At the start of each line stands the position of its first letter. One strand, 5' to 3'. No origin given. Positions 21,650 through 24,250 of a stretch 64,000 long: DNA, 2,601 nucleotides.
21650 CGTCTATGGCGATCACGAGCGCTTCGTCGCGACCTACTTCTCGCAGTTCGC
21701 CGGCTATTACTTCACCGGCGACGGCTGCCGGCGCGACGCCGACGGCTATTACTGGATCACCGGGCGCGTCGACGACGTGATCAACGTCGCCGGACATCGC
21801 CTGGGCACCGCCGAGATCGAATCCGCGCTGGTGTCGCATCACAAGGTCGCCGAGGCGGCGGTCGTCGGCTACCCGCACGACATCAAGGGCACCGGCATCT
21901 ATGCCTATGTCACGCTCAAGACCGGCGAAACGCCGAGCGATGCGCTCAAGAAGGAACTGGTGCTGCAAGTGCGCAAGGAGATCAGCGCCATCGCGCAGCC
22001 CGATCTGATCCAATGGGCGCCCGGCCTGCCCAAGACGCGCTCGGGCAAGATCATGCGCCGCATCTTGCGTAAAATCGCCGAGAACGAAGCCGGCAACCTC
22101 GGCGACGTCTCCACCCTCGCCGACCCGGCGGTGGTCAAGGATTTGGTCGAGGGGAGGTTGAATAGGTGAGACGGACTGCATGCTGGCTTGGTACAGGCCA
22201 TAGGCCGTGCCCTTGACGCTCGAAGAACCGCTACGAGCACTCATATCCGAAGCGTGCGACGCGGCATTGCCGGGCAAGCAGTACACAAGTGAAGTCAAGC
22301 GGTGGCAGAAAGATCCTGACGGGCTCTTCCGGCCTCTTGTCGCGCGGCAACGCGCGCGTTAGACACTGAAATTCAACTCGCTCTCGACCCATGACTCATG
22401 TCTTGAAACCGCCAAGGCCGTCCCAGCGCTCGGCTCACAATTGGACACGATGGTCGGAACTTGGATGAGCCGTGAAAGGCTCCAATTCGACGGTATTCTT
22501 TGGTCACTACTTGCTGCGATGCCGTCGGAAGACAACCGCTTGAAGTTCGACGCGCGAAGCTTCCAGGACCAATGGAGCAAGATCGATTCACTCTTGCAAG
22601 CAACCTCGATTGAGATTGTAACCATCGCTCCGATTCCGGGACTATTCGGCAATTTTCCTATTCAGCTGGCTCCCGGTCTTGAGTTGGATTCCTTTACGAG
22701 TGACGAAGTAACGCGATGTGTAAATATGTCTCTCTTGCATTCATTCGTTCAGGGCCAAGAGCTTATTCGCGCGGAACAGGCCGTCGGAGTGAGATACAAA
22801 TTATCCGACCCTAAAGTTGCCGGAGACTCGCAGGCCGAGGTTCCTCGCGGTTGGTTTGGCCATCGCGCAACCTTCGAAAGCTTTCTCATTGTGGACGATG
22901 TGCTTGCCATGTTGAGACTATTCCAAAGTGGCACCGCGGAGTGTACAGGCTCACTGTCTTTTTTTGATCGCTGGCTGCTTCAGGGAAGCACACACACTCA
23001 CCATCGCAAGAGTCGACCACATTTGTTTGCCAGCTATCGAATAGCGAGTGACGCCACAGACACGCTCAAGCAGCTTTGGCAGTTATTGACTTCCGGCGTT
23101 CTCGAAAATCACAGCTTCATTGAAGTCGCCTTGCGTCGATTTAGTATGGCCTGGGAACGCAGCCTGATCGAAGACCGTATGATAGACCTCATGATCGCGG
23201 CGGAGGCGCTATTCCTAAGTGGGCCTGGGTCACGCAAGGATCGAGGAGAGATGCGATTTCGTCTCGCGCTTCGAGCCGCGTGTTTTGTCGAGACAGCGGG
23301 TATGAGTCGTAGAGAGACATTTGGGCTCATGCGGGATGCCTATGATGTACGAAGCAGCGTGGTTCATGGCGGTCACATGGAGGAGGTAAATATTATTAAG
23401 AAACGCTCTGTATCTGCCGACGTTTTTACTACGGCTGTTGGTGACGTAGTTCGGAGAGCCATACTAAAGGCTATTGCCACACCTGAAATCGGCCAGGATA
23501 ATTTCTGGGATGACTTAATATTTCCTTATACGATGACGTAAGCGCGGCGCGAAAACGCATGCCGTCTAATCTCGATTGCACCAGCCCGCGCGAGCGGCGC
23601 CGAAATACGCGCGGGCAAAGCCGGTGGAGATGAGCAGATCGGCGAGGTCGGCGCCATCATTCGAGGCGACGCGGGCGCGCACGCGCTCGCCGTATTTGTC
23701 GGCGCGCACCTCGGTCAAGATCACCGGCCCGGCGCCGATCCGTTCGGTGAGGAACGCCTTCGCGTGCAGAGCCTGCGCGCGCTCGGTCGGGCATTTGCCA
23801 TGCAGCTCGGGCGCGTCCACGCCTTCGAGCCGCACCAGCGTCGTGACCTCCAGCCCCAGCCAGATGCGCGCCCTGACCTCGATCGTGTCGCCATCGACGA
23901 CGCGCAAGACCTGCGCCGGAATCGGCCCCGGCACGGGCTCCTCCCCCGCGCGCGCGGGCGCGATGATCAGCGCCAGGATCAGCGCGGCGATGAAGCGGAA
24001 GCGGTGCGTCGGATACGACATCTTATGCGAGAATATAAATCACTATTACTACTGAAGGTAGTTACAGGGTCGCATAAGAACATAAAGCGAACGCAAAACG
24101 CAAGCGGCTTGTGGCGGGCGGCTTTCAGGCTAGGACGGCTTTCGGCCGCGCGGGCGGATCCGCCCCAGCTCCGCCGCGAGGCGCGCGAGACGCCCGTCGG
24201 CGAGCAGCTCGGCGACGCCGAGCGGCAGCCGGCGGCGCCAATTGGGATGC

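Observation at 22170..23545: Lower-GC islet encoding a 366-aa protein with a C-terminal HEPN-like Rx4H motif (candidate RNase/abortive-infection-type effector)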

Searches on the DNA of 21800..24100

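Call 56: search_rna_families(source=window, start=21800, end=24100, threshold=evalue, max_evalue=1)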
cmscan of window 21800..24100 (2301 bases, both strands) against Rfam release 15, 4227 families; matches with E-value up to 1: 1.
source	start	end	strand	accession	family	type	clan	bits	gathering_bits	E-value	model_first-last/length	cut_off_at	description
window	21984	22060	-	RF03018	RT-15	Gene; sRNA;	-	19.6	82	0.078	1-192/192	no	RT-15 RNA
